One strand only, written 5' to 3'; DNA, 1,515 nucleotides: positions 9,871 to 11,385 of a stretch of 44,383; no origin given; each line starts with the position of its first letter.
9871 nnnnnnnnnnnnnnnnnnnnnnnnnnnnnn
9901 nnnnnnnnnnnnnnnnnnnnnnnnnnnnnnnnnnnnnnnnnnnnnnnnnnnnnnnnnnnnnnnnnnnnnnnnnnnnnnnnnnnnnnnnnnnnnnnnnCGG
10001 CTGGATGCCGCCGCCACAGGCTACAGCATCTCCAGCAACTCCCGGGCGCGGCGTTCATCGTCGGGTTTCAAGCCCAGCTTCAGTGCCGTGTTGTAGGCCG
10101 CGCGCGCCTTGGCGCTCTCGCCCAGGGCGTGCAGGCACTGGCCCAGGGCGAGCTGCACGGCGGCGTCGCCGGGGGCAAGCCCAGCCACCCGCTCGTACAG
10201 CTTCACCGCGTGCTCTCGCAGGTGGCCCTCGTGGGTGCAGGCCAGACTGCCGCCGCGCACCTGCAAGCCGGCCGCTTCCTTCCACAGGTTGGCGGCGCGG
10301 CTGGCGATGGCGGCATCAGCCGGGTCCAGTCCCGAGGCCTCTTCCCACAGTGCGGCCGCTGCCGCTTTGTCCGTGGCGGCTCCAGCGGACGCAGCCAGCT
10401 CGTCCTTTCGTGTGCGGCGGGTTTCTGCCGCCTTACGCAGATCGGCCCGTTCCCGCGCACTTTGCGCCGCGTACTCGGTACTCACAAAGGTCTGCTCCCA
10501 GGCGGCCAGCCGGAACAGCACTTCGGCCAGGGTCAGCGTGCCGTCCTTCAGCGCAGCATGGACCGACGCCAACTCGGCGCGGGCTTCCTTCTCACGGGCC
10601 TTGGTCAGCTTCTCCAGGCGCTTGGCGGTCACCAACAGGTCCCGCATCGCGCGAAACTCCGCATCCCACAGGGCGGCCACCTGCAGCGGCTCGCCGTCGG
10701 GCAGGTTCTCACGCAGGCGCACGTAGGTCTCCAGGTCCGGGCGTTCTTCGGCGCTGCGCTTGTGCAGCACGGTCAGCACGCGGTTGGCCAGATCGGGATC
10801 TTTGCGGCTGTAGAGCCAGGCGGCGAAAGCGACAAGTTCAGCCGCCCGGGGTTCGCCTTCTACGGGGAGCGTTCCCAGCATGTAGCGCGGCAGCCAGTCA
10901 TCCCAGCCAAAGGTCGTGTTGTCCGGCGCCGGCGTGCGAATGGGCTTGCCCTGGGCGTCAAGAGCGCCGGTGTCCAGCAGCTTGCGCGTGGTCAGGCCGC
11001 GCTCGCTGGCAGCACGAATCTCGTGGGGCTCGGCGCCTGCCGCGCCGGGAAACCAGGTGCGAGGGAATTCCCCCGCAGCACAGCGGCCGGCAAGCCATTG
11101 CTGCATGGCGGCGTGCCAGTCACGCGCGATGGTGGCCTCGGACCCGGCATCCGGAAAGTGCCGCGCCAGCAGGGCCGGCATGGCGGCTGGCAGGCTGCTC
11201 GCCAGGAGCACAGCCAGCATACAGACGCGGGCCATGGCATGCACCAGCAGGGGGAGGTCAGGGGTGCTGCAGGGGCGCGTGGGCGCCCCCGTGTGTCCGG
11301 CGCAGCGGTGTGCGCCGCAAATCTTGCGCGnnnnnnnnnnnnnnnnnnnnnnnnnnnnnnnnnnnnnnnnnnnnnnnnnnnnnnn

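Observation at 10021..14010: Three tandem, strongly diverged paralogues of an unassignable secreted protein family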

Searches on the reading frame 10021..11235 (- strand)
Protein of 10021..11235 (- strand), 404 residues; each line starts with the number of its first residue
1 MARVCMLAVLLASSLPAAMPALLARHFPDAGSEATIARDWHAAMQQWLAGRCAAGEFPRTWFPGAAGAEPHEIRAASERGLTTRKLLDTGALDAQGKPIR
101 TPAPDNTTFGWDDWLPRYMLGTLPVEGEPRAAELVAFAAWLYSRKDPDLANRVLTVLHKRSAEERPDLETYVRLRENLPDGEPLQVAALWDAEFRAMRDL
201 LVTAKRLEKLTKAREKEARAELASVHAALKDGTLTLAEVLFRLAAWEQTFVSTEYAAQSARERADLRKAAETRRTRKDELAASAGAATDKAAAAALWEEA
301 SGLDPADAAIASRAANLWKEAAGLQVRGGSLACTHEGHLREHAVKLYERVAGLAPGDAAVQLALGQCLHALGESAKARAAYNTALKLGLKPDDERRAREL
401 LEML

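Call 6: search_protein_families(library=pfam, proteins=[window:10021-11235:-], max_evalue=1)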
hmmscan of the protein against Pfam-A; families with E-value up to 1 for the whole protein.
window:10021-11235:- (404 aa): 8 families
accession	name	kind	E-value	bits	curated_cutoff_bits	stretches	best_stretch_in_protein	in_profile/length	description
PF14559.12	TPR_19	-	1.1e-05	26.1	25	1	343-387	10-54/68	Tetratricopeptide repeat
PF13432.12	TPR_16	-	1.5e-05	25.8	32.7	1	343-391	16-62/65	Tetratricopeptide repeat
PF13424.12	TPR_12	-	0.00011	22.8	30.1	1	340-387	26-74/77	Tetratricopeptide repeat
PF13181.12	TPR_8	-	0.0011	19.5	25.7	1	360-387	3-30/34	Tetratricopeptide repeat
PF00515.34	TPR_1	-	0.0025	18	27.8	1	363-387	6-30/34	Tetratricopeptide repeat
PF07719.23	TPR_2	-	0.0039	17.7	27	1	359-387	2-30/34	Tetratricopeptide repeat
PF13428.12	TPR_14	-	0.033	15.3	23.5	1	359-401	2-42/44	Tetratricopeptide repeat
PF13431.12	TPR_17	-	0.15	12.8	24.4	1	347-379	2-34/34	Tetratricopeptide repeat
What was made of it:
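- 10021..11235 (-): Gene A (404 aa), the third gene. It belongs to the A-type orthogroup, which evolves fastest and varies in copy number (0, 1 or 2 copies in relatives). TPR_19 scores 26.1 bits (call 6).
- On TPR repeat proteins (Pfam clan CL0020, e.g. TPR_19 PF14559): A scores 26.1 bits on TPR_19 against a cut-off of 25 (call 6).
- Closest known: Generic bacterial TPR proteins. Different: B and C do not reach any TPR gathering score on their own (call 6).
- Checked: TPR_19 scores 26.1 bits against a cut-off of 25 in A (call 6).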

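Call 8: search_protein_families(library=ncbifam, proteins=[window:10021-11235:-], max_evalue=1)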
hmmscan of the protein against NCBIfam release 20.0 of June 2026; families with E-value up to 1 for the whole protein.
window:10021-11235:- (404 aa): 3 families
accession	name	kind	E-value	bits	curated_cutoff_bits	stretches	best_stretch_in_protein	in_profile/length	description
TIGR02552.1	LcrH_SycD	equivalog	5e-05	23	104.8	1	332-389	60-117/136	SycD/LcrH family type III secretion system chaperone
NF011886.0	PRK15359.1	equivalog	0.029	14.1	146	1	355-388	89-122/144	type III secretion system chaperone protein SscB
NF047360.1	tail_chap_PVL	equivalog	0.19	12.1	25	1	193-248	18-73/86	phage tail assembly chaperone G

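Call 10: find_homologous_proteins(query=A1, max_evalue=0.001)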
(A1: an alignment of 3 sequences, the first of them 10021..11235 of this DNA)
Query A1 (3 sequences) (404 aa, profile of the alignment): 3 proteins with E <= 0.001 among 8000 candidates.
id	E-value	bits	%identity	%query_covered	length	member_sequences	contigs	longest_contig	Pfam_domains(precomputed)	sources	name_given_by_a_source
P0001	4.9e-191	653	21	92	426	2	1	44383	-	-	-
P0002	2.9e-175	601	100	100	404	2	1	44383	PF14559.13,PF13432.13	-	-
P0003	1.9e-170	585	33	12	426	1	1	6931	-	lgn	-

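Call 12: find_encoding_contigs(protein=P0003, flank=10000)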
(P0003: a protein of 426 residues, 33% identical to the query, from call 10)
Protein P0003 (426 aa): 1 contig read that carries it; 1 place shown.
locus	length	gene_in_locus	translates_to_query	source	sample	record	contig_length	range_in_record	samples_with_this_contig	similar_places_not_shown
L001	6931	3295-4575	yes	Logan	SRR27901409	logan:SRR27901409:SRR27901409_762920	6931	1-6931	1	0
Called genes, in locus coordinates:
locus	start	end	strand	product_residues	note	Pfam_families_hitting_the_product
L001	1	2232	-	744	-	?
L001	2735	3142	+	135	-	-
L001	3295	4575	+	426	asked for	-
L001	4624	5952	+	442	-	-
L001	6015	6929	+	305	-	?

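Call 23: search_solved_structures(query=A1, max_evalue=10)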
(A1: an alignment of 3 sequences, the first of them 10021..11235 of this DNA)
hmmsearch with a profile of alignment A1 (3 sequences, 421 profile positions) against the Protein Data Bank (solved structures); distinct sequences matched with E-value up to 10: 56.
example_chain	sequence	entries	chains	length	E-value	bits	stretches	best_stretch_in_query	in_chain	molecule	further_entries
9qhb_A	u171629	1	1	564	9e-17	64.1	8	345-404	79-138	Engineered tetratricopeptide repeat protein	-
7obi_A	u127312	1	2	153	2.4e-11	46.2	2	342-407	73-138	CTPR-rv4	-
9qhc_A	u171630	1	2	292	8.2e-10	41.2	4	334-410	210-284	Engineered tetratricopeptide repeat protein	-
8bu0_A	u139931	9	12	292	1.3e-08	37.3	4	345-407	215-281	Consensus tetratricopeptide repeat protein | Crystal structure of an 8-repeat consensus TPR superhelix with Zinc. | Monomer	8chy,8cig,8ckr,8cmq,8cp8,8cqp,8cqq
9gzg_A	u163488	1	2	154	5.6e-06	28.6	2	345-412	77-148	Engineered CTPR protein with glutamic acids for conductivity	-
3kd7_A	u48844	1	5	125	4.7e-05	25.5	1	344-406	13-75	CTPR390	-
2fo7_A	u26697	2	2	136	5.3e-05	25.4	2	338-404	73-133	SYNTHETIC CONSENSUS TPR PROTEIN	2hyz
8ch0_A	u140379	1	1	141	5.4e-05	25.3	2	345-404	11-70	Consensus tetratricopeptide repeat protein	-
2wqh_A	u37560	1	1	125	6.3e-05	25.1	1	345-404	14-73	CTPR3Y3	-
1na0_A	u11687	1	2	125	9.9e-05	24.5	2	345-411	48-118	designed protein CTPR3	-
6vfj_B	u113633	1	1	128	0.00056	22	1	345-416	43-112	I53_dn5B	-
6vfh_A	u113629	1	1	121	0.0012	20.9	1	345-420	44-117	T33_dn10A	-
1na3_A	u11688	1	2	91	0.0017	20.4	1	345-412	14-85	designed protein CTPR2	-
6v8e_A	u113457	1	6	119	0.0038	19.2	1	345-411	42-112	Designed protein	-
8ur7_A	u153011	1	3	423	0.0043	19.1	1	345-415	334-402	Trimer head HA,Hemagglutinin HA1 chain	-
6g5s_A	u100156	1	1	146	0.45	12.4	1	357-420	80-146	Cell division coordinator CpoB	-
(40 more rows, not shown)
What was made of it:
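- On TPR repeat proteins (Pfam clan CL0020, e.g. TPR_19 PF14559): The three-sequence profile matches consensus TPR structures at E = 9e-17 (call 23).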

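Call 24: search_protein_families(library=padloc, proteins=[window:10021-11235:-], max_evalue=0.1)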
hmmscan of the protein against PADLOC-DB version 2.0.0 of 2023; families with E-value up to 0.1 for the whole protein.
window:10021-11235:- (404 aa): 0 families

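Call 27: search_protein_representatives(alignment_id=A1)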
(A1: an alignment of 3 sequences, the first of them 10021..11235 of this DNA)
Query: 3 sequences, 421 profile positions. Proteins with E-value up to 0.001 (for the whole library): 2968; up to 1e-10: 162; up to 1e-30: 38. The best 150 are listed.
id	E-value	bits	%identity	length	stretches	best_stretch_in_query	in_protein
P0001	1.6e-191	653.1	-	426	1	1-421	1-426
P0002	9.3e-176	601.1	-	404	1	1-420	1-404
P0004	8.2e-114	397.1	-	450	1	8-420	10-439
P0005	6.5e-96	338.1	-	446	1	6-420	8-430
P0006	4.4e-94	332.1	-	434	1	1-420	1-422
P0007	4.5e-86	305.7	-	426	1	1-421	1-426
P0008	2.5e-83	296.6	-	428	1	8-421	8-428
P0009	2.8e-83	296.5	-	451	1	10-421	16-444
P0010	9.6e-76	271.6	-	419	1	6-421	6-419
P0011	6.6e-75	268.9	-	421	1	9-420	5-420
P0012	4.1e-72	259.7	-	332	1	98-421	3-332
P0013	8.5e-71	255.4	-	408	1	6-419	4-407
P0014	2.3e-70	253.9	-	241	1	193-420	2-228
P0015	1.5e-67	244.7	-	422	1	1-421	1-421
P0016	2.6e-67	243.9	-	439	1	9-421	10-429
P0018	3.0e-62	227.2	-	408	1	1-406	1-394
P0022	6.9e-60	219.4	-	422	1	1-415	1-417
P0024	3.1e-56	207.4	-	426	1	14-420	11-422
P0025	5.1e-56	206.7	-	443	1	1-420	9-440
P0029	1.8e-49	185.1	-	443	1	17-417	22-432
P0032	2.4e-43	164.9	-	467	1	36-420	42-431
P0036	3.7e-36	141.2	-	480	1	25-420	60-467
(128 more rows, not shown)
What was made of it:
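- Tried and rejected: The exhaustive HMMER search (call 27) was needed.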

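Call 31: find_homologous_proteins(query=A2, max_evalue=1e-10)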
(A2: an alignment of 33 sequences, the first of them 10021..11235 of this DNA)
Query A2 (33 sequences) (404 aa, profile of the alignment): 2 proteins with E <= 1e-10 among 8000 candidates.
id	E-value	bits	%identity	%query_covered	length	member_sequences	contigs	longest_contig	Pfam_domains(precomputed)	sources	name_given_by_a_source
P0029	5.6e-118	413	27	20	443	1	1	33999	-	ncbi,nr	ncbi:hypothetical protein OAU50_03665 [Planctomycetota bacterium]|nr:hypothetical protein [Planctomy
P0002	1.1e-105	372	100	100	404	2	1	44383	PF14559.13,PF13432.13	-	-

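Call 32: find_encoding_contigs(protein=P0029, flank=10000)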
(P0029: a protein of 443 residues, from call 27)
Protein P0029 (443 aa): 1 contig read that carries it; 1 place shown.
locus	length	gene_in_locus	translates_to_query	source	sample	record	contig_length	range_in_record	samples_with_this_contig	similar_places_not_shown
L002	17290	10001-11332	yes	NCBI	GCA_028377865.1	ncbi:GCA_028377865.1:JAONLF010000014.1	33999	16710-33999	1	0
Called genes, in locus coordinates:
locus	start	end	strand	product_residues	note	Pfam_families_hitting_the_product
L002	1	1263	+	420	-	PF01502:PRA-CH, PF01503:PRA-PH, PF13328:HD_4, PF01966:HD (weak)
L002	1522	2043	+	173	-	PF01467:CTP_transf_like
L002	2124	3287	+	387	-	PF08442:ATP-grasp_2, PF13549:ATP-grasp_5, PF24948:Citrate_synth_N, PF00549:Ligase_CoA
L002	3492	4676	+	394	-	PF00155:Aminotran_1_2, PF01212:Beta_elim_lyase (weak)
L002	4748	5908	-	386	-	PF00890:FAD_binding_2 (weak), PF01266:DAO, PF03486:HI0933_like (faint), PF07992:Pyr_redox_2 (faint), PF13450:NAD_binding_8 (faint), PF13454:NAD_binding_9 (faint), PF13738:Pyr_redox_3 (faint)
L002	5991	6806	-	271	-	PF02811:PHP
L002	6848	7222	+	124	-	PF02537:CRCB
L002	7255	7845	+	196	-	-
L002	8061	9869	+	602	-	PF00575:S1 (weak), PF13509:S1_2 (faint), PF00575:S1, PF21710:Spt6_S1 (faint), PF00575:S1, PF23459:S1_RRP5 (weak)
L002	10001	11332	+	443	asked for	-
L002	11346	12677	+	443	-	-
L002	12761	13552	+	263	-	PF02433:FixO, PF13442:Cytochrome_CBB3, PF00034:Cytochrom_C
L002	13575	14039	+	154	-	PF13279:4HBT_2, PF03061:4HBT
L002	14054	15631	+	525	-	PF00501:AMP-binding, PF13193:AMP-binding_C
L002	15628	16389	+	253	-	PF02633:Creatininase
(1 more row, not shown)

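Call 33: find_encoding_contigs(protein=P0004, flank=10000)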
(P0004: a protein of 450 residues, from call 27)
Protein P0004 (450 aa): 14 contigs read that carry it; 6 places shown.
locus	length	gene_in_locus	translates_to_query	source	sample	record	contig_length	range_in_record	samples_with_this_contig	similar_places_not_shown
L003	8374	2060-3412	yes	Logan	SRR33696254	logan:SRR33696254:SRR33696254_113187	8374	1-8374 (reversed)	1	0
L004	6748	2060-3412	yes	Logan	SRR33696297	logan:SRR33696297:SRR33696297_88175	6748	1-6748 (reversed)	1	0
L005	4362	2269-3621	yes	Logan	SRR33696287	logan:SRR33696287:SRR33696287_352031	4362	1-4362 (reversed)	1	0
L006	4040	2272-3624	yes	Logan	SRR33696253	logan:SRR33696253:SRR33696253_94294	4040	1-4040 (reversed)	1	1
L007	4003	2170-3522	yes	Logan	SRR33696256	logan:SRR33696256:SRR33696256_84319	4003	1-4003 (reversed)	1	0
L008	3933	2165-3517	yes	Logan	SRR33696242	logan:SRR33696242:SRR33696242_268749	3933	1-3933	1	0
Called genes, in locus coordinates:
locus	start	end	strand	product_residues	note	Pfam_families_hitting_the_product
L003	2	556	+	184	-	?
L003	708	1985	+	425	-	-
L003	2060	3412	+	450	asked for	PF07719:TPR_2 (faint), PF13181:TPR_8 (faint), PF00515:TPR_1 (faint)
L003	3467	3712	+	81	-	-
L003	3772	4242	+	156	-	PF13279:4HBT_2, PF03061:4HBT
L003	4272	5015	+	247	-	PF14080:DUF4261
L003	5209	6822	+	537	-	PF00501:AMP-binding, PF13193:AMP-binding_C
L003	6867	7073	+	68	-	PF09957:VapB_antitoxin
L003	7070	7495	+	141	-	PF01850:PIN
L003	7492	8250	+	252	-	PF02633:Creatininase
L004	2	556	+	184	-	?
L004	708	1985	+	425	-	-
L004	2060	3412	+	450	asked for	PF07719:TPR_2 (faint), PF13181:TPR_8 (faint), PF00515:TPR_1 (faint)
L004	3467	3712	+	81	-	-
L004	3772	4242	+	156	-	PF13279:4HBT_2, PF03061:4HBT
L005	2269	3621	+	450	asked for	PF07719:TPR_2 (faint), PF13181:TPR_8 (faint), PF00515:TPR_1 (faint)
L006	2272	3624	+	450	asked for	PF07719:TPR_2 (faint), PF13181:TPR_8 (faint), PF00515:TPR_1 (faint)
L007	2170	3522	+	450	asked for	PF07719:TPR_2 (faint), PF13181:TPR_8 (faint), PF00515:TPR_1 (faint)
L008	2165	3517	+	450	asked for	PF07719:TPR_2 (faint), PF13181:TPR_8 (faint), PF00515:TPR_1 (faint)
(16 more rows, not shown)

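Call 34: find_encoding_contigs(protein=P0013, flank=10000, max_places=3)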
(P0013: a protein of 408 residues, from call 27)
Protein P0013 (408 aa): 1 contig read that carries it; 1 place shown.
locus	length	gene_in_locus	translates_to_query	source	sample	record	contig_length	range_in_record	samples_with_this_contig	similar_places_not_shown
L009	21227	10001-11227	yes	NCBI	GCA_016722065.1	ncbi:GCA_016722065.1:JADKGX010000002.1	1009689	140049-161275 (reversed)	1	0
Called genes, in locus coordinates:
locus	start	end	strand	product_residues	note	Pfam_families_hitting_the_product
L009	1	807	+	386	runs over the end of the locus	PF08442:ATP-grasp_2, PF13549:ATP-grasp_5, PF24948:Citrate_synth_N, PF00549:Ligase_CoA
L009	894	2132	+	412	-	PF00155:Aminotran_1_2, PF01212:Beta_elim_lyase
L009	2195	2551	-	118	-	PF04342:DMT_6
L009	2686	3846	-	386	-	PF00890:FAD_binding_2 (weak), PF01266:DAO, PF07992:Pyr_redox_2 (faint), PF13450:NAD_binding_8 (faint), PF13454:NAD_binding_9 (faint), PF13738:Pyr_redox_3 (faint)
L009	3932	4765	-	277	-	PF02811:PHP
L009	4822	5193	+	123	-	PF02537:CRCB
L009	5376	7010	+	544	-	PF17092:PCB_OB (faint), PF00575:S1 (weak), PF21710:Spt6_S1 (faint), PF13509:S1_2 (faint), PF00575:S1, PF23459:S1_RRP5 (weak), PF00575:S1, PF23459:S1_RRP5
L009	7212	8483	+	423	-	-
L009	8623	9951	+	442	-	-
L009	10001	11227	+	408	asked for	-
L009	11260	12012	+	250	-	PF02433:FixO, PF13442:Cytochrome_CBB3, PF00034:Cytochrom_C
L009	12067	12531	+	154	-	PF13279:4HBT_2, PF03061:4HBT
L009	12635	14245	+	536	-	PF00501:AMP-binding, PF13193:AMP-binding_C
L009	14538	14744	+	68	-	PF09957:VapB_antitoxin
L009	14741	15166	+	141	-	PF01850:PIN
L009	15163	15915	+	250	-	PF02633:Creatininase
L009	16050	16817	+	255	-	PF00106:adh_short, PF01370:Epimerase (weak), PF08659:KR, PF13561:adh_short_C2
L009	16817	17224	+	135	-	PF01042:Ribonuc_L-PSP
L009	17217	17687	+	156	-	PF01047:MarR, PF12802:MarR_2, PF13463:HTH_27 (weak), PF13601:HTH_34 (weak)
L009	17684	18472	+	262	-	PF00378:ECH_1, PF16113:ECH_2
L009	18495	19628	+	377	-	PF02770:Acyl-CoA_dh_M, PF00441:Acyl-CoA_dh_1, PF08028:Acyl-CoA_dh_2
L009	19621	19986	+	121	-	-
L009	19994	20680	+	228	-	-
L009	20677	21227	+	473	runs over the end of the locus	PF00724:Oxidored_FMN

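Call 35: find_encoding_contigs(protein=P0024, flank=10000, max_places=3)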
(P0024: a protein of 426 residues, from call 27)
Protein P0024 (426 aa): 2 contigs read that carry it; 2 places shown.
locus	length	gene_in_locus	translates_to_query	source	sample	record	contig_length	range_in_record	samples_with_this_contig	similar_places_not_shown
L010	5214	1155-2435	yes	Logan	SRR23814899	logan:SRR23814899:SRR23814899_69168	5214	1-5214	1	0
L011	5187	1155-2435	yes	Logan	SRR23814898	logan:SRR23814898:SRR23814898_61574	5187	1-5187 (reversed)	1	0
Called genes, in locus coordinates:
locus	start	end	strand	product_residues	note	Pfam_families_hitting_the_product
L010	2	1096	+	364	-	?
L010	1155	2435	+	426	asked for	-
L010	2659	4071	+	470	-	-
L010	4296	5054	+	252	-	PF02433:FixO, PF00034:Cytochrom_C, PF13442:Cytochrome_CBB3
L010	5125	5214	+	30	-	?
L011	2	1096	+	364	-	?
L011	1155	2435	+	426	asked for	-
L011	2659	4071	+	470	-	-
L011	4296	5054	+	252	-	PF02433:FixO, PF00034:Cytochrom_C, PF13442:Cytochrome_CBB3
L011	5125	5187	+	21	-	?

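Call 36: find_encoding_contigs(protein=P0007, flank=10000, max_places=3)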
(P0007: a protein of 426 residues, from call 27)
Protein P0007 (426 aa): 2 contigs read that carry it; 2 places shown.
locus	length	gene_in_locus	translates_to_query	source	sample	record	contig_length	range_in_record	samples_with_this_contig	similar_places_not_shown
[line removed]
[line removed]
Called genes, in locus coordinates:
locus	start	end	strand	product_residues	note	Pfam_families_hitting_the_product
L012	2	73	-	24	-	?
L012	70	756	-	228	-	-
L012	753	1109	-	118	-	-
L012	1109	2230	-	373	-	PF02770:Acyl-CoA_dh_M, PF00441:Acyl-CoA_dh_1, PF08028:Acyl-CoA_dh_2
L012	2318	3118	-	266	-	PF00378:ECH_1, PF16113:ECH_2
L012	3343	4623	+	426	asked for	-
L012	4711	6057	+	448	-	-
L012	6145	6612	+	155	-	PF13279:4HBT_2, PF03061:4HBT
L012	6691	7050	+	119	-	PF05635:23S_rRNA_IVP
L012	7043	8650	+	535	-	PF00501:AMP-binding, PF13193:AMP-binding_C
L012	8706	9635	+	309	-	PF14338:Mrr_N, PF04471:Mrr_cat, PF22722:NA-iREase1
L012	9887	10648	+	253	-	PF02633:Creatininase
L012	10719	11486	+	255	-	PF00106:adh_short, PF01370:Epimerase (weak), PF08659:KR, PF13561:adh_short_C2, PF23441:SDR (weak)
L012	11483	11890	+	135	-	PF01042:Ribonuc_L-PSP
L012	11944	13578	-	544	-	PF17092:PCB_OB (faint), PF00575:S1 (weak), PF21710:Spt6_S1 (faint), PF00575:S1, PF00575:S1, PF23459:S1_RRP5 (weak), PF00575:S1, PF23459:S1_RRP5 (weak), +1 more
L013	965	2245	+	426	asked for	-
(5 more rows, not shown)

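Call 47: predict_structure(alignment_id=A2)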
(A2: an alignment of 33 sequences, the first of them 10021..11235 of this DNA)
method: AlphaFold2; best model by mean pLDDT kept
length: 404 residues; sequences in the alignment: 33
mean_pLDDT: 94.2   pTM: 0.79
mean pLDDT of the five models: 94.2, 93.9, 93.6, 93.2, 92.7
residues with pLDDT >= 90: 355; 70-90: 31; 50-70: 17; < 50: 1
segments of 3 or more residues with pLDDT < 50: none
pLDDT, mean of each block of 10 residues (from residue 1): 63 61 95 96 97 98 93 98 93 87 95 96 89 97 97 97 96 95 95 88 96 97 98 97 95 96 98 98 97 98 97 98 96 98 98 93 98 98 95 98 97
secondary structure, 60 per line:
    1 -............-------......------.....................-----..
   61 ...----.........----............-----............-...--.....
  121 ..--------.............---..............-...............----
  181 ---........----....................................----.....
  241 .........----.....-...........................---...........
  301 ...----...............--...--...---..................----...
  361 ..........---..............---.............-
elements in order: H2-13 H21-26 H33-53 E59-63 E68-76 E81-92 E98-109 H116-122 H131-143 H147-160 H162-176 E184-191 E196-203 H204-231 H236-249 H254-258 H260-286 H290-303 H308-322 E325-327 E330-332 H336-353 H358-370 H374-387 H391-403
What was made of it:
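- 11164..11235 (-): Predicted Sec signal peptide of A (residues 1-24, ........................|RH). The cleavage site is inferred by eye. Low pLDDT (61-63) for residues 1-20 in the model (call 47).
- On TPR repeat proteins (Pfam clan CL0020): The AF2 model has helices 336-353, 358-370, 374-387 and 391-403 (call 47).
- Closest known: CpoB/YbgF. Different: A, B and C have no trimeric coiled-coil N-domain; instead they have a beta-meander plus helical domain (call 47).
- Checked: It is not a free coiled coil (call 47).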
